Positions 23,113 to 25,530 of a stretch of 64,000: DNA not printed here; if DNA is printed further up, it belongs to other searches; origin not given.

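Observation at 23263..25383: Apparent fusion of a sigma-70-family (region 2 + region 4) module to a DUF262 ParB/Srx-fold domain in one 706-aa ORF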

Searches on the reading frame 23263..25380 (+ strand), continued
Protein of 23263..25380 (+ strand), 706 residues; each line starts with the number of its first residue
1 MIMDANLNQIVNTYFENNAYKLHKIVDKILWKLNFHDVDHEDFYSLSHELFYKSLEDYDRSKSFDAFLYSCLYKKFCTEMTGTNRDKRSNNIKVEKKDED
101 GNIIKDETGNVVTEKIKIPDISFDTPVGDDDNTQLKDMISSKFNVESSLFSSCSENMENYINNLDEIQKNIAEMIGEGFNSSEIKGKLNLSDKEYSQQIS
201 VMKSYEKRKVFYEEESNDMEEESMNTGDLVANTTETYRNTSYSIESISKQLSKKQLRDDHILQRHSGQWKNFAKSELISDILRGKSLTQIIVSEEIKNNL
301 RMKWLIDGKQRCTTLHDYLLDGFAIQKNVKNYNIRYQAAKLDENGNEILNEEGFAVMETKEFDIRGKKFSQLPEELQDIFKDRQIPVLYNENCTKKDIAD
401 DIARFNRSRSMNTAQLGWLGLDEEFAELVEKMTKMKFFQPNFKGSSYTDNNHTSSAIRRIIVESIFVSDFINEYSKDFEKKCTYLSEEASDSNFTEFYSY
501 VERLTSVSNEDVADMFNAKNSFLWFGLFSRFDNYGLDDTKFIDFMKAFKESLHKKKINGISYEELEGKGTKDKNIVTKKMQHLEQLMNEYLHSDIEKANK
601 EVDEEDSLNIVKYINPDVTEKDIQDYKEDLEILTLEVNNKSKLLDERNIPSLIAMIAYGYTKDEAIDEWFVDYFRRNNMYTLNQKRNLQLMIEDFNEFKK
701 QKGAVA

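Call 79: search_protein_families(library=ncbifam, proteins=[window:23263-25380:+], max_evalue=0.01)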
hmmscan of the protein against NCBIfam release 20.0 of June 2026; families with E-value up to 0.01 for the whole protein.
window:23263-25380:+ (706 aa): 1 family
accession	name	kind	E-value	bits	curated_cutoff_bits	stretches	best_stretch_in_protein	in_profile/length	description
TIGR02937.1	sigma70-ECF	superfamily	0.0002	21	42.9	1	19-199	11-154/165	sigma-70 family RNA polymerase sigma factor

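Call 82: get_annotated_region(hit=H1, flank=4000)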
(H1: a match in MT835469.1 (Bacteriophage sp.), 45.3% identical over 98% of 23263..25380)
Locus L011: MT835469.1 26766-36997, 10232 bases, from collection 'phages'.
description: UNVERIFIED: Bacteriophage sp. clone scaffold_0 genomic sequence.
organism: Bacteriophage sp. (NCBI taxid 38018)
taxonomy: Viruses
host: -; source: human fecal samples; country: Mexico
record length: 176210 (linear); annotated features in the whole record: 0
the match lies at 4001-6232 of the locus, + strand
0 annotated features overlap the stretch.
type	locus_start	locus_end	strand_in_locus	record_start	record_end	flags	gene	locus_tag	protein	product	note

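Call 84: find_related_loci(query=A1, collection=viral_contigs, flank=3000)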
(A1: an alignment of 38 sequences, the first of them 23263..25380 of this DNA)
Query A1 (706 aa) in viral_contigs; peptide patterns used: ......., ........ (x = any residue, [..] = any of these).
49 stretches matched a pattern; 20 encode a relative of the query (tblastn E <= 1e-3); 20 distinct loci.
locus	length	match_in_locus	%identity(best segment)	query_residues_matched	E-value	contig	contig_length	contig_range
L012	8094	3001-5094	54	6-698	0e+0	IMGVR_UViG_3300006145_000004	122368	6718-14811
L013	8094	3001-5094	54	6-698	0e+0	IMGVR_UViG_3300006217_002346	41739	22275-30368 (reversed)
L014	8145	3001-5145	52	9-705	0e+0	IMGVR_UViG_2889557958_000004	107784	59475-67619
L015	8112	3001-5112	48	9-706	0e+0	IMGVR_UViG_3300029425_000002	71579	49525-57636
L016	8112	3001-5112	48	9-706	0e+0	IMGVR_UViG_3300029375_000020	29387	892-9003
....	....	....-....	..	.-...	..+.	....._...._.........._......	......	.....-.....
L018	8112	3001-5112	49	9-706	0e+0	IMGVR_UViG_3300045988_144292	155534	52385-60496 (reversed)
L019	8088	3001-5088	48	9-698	0e+0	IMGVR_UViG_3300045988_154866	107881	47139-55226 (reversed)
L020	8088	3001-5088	49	9-698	0e+0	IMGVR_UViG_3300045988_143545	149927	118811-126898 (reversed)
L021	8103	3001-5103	55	11-705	0e+0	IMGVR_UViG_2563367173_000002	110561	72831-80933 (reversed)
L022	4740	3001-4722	47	9-595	3e-166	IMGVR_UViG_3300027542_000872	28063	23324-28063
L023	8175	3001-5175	42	6-706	2e-152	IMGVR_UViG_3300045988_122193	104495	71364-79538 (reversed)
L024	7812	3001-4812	36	7-601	2e-123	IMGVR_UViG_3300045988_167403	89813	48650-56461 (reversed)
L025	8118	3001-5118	34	2-658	8e-122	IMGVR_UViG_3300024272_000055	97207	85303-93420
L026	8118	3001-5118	34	2-658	8e-122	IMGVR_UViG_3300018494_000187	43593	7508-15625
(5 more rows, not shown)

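Call 85: find_related_loci(query=A1, collection=genome_contigs, flank=2000)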
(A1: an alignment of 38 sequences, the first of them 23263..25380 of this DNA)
Query A1 (706 aa) in genome_contigs; peptide patterns used: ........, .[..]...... (x = any residue, [..] = any of these).
243 stretches matched a pattern; 19 encode a relative of the query (tblastn E <= 1e-3); 19 distinct loci.
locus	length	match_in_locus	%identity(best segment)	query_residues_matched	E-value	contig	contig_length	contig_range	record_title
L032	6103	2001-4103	55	11-705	0e+0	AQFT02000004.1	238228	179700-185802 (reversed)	Eubacterium plexicaudatum ASF492 C823_04, whole genome shotgun sequence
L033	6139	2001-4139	51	1-705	0e+0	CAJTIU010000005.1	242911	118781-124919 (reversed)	Lachnospiraceae bacterium isolate C64_1 genome assembly, contig: MGBC000228.5, whole genome shotgun sequence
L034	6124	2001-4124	51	7-706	0e+0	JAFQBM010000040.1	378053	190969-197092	MAG: Lachnospiraceae bacterium isolate RGIG1668 Goat_Cecum-1__c1253, whole genome shotgun sequence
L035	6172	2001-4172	49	5-695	0e+0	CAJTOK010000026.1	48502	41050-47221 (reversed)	MAG TPA_asm: uncultured Lachnospiraceae bacterium isolate MGBC103936 genome assembly, contig: MGBC103936.26, whole genom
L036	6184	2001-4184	48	5-701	0e+0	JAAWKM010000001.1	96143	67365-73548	MAG: Lachnospiraceae bacterium isolate ABMPRH_248_3 SL341412_scaffold_146, whole genome shotgun sequence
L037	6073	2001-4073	50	15-698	0e+0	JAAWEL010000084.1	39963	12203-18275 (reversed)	MAG: Lachnospiraceae bacterium isolate ABMPRH_194_1 k141_121817, whole genome shotgun sequence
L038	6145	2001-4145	52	9-705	0e+0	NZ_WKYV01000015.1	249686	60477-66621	Lactonifactor sp. BIOML-A5 scaffold15_size249755, whole genome shotgun sequence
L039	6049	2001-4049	44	5-698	0e+0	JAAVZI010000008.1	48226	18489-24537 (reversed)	MAG: Lachnospiraceae bacterium isolate ABMPRH_301_1 k141_208559, whole genome shotgun sequence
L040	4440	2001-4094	45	1-701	1e-180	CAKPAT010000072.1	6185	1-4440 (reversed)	MAG: uncultured Bacilli bacterium isolate REFINED_METABAT215_TOP10_CONTIGS_1500_ASSEMBLY_K77_MERGED__Hadza_MoBio_C-REDO_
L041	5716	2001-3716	47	7-591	6e-175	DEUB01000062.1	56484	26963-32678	MAG TPA_asm: Lachnospiraceae bacterium UBA3273 UBA3273_contig_3814, whole genome shotgun sequence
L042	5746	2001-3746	48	1-595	1e-171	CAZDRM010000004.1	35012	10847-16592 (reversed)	MAG TPA_asm: uncultured Lachnospiraceae bacterium isolate SRP199465_co2_221 genome assembly, contig: NODE_2891_length_35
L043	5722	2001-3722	47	9-595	8e-166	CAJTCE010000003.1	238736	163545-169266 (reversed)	Lachnospiraceae bacterium isolate A65_57.ET.DSS genome assembly, contig: MGBC000076.3, whole genome shotgun sequence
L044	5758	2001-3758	55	7-592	0e+0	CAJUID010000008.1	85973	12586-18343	MAG TPA_asm: uncultured Lachnospiraceae bacterium isolate MGBC137941 genome assembly, contig: MGBC137941.8, whole genome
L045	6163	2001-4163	35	9-698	1e-120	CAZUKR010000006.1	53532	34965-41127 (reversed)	MAG TPA_asm: uncultured Eubacterium sp. isolate SRP294416_co2_634 genome assembly, contig: NODE_272_length_53532_cov_11.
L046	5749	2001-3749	37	5-592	4e-112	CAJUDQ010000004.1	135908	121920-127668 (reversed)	MAG TPA_asm: uncultured Lachnospiraceae bacterium isolate MGBC130214 genome assembly, contig: MGBC130214.4, whole genome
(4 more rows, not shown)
